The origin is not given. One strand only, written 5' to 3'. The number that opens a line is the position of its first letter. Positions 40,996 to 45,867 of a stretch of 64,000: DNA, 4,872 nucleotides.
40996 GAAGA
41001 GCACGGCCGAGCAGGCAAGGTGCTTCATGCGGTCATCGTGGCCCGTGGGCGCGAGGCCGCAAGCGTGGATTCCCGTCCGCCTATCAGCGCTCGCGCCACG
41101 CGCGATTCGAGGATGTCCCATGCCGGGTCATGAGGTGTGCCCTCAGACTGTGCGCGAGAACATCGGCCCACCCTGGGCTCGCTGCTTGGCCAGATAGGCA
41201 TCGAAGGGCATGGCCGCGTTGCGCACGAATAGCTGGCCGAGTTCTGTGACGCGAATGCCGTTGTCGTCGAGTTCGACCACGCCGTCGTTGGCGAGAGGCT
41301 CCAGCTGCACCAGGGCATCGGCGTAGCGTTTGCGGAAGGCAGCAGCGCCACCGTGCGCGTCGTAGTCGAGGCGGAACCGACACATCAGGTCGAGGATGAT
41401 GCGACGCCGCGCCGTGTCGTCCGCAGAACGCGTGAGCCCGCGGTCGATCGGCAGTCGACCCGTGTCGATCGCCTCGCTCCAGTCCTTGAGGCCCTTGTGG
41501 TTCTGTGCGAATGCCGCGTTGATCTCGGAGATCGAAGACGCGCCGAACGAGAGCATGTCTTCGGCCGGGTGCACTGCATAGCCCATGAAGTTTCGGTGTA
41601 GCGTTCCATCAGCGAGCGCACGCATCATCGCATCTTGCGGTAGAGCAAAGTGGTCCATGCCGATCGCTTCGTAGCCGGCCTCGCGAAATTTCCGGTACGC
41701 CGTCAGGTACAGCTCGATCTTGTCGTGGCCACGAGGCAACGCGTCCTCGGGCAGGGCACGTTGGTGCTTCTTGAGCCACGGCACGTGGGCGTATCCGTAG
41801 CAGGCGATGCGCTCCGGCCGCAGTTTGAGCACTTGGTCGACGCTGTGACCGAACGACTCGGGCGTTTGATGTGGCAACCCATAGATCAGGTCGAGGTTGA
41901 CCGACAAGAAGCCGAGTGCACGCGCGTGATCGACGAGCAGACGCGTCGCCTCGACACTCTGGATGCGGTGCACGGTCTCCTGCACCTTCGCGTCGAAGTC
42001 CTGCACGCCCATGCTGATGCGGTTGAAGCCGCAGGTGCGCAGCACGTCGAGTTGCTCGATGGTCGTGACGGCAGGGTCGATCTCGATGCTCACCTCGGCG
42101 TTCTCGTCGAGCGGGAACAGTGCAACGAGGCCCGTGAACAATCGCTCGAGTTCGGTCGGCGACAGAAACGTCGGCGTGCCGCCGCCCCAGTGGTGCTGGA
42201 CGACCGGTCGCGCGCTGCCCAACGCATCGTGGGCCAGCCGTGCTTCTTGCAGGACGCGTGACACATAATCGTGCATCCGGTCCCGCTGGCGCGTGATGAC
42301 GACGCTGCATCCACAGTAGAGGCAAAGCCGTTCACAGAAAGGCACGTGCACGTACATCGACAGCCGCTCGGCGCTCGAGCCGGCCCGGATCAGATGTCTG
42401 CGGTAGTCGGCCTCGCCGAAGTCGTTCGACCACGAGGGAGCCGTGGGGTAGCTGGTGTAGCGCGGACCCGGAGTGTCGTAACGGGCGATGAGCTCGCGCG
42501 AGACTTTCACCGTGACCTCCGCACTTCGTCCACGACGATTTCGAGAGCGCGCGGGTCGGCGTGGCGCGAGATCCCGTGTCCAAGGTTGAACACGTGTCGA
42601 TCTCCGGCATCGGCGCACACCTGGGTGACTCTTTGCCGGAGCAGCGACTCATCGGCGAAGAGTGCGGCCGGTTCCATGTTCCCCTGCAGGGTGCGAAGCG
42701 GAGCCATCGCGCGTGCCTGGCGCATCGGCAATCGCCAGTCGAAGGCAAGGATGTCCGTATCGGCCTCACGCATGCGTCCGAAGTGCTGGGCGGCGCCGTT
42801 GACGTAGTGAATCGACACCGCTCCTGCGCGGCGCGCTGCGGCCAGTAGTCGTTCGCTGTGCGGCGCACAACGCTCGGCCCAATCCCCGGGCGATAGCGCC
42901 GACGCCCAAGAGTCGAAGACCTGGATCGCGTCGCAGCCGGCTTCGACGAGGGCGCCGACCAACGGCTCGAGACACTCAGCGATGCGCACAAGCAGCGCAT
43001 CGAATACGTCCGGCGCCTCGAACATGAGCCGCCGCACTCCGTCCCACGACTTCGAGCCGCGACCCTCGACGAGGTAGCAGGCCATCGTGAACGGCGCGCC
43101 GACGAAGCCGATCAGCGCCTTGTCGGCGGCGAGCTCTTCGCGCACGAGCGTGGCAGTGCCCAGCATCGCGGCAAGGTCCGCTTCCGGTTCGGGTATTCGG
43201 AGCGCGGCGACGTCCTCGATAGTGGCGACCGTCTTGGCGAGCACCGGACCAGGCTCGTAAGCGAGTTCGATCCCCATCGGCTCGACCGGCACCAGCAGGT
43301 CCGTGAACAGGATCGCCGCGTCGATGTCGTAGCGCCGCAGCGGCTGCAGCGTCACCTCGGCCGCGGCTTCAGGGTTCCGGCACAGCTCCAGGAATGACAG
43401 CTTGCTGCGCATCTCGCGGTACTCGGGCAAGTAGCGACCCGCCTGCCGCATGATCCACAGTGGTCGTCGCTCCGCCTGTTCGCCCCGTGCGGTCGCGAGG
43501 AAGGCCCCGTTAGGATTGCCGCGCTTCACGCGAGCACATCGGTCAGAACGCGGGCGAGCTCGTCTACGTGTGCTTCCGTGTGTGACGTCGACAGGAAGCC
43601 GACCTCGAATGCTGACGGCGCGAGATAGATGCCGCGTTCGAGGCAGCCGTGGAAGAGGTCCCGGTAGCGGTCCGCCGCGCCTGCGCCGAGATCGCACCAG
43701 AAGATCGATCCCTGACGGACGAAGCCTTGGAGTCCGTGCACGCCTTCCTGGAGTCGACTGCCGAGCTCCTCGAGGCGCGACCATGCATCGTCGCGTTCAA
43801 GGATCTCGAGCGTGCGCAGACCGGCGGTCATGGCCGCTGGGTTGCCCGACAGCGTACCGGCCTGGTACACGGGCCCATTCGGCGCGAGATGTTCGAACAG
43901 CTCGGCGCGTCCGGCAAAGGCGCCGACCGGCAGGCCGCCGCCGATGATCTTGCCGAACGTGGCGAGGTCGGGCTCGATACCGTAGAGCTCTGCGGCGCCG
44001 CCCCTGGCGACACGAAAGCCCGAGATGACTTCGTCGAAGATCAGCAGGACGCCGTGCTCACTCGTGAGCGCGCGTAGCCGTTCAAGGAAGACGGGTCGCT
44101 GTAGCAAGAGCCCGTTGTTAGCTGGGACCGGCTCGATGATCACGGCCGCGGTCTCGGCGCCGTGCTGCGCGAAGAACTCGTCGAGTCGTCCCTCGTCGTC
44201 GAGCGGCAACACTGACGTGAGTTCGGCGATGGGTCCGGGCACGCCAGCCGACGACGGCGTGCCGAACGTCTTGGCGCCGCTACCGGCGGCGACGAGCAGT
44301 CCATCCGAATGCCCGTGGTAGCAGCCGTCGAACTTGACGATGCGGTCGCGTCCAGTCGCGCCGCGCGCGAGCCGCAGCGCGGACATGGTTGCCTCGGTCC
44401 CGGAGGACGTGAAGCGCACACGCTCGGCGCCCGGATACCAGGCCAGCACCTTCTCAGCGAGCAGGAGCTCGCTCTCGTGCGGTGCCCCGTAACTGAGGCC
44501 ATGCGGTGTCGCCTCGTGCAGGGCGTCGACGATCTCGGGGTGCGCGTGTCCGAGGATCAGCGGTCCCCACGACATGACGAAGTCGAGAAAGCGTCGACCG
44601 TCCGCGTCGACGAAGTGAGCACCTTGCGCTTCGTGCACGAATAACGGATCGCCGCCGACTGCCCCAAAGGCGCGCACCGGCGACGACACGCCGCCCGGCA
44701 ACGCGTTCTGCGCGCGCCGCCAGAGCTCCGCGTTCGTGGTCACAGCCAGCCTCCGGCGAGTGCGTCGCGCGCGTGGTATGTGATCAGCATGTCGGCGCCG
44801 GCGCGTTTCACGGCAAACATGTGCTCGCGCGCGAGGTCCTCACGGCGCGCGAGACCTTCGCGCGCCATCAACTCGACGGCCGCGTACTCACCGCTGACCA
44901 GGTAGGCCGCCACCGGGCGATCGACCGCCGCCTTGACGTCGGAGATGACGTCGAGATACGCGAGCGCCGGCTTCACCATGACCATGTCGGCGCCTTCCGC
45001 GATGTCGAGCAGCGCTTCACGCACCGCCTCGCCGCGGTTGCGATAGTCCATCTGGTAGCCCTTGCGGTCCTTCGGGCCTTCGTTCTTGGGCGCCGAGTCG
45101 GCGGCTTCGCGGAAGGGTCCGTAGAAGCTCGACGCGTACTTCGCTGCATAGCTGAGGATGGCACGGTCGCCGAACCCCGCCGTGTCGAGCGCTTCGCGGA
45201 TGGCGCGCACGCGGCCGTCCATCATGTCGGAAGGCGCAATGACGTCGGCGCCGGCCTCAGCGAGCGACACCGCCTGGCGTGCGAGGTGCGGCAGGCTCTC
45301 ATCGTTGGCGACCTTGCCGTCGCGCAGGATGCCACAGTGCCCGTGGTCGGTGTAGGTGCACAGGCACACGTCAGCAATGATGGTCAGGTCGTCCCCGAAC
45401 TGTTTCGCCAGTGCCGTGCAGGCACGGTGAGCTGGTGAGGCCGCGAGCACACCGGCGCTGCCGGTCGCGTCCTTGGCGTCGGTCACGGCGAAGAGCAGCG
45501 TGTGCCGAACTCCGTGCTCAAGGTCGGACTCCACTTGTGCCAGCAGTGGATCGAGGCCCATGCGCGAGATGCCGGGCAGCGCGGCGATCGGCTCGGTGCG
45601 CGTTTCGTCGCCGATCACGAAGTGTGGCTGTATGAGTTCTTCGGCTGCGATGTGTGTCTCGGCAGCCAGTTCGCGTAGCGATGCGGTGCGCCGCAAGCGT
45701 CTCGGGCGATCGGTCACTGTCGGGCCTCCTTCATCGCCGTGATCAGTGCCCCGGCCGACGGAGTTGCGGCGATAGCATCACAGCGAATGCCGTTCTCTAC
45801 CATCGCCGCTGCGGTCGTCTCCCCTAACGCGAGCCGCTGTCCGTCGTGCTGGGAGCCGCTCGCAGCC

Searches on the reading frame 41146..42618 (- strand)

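Call 25: search_protein_families(library=pfam, proteins=[window:41146-42618:-], max_evalue=0.0001)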
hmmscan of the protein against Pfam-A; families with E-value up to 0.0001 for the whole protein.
window:41146-42618:- (491 aa): 2 families
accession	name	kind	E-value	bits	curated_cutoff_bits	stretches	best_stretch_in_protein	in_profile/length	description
PF04055.27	Radical_SAM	-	6.3e-21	75.7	29.5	1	89-261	1-164/166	Radical SAM superfamily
PF06969.22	HemN_C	-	3e-08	34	24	1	398-464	2-67/67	HemN C-terminal domain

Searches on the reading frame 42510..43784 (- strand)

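Call 25: search_protein_families(library=pfam, proteins=[window:42510-43784:-], max_evalue=0.0001)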
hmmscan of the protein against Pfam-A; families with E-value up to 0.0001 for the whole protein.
window:42510-43784:- (425 aa): 1 family
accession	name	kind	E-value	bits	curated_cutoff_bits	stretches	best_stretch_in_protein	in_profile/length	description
PF01208.23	URO-D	-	9.2e-104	347.6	23.9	1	91-423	2-345/346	Uroporphyrinogen decarboxylase (URO-D)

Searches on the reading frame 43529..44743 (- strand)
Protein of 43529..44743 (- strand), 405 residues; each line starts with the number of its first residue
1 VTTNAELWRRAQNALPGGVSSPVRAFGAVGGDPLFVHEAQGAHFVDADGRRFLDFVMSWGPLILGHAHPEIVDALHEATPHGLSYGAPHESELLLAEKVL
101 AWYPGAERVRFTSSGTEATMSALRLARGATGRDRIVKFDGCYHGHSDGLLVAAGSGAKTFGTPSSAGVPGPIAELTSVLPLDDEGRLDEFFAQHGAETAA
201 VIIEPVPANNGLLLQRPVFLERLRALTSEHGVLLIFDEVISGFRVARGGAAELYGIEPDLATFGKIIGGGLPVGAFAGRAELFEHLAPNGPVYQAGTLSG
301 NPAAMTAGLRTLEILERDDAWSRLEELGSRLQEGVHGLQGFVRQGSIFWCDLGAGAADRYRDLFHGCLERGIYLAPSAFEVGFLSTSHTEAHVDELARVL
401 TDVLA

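Call 25: search_protein_families(library=pfam, proteins=[window:43529-44743:-], max_evalue=0.0001)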
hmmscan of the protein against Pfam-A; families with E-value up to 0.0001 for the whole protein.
window:43529-44743:- (405 aa): 1 family
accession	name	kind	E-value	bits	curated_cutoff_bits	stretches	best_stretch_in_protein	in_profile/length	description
PF00202.27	Aminotran_3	-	1.3e-70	238.6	30.5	1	30-339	5-330/403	Aminotransferase class-III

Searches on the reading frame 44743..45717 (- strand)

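Call 25: search_protein_families(library=pfam, proteins=[window:44743-45717:-], max_evalue=0.0001)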
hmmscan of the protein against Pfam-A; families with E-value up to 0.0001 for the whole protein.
window:44743-45717:- (325 aa): 1 family
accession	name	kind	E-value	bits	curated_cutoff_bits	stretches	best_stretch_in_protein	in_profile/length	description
PF00490.27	ALAD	-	1.2e-124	416.1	24.6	1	3-320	2-315/317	Delta-aminolevulinic acid dehydratase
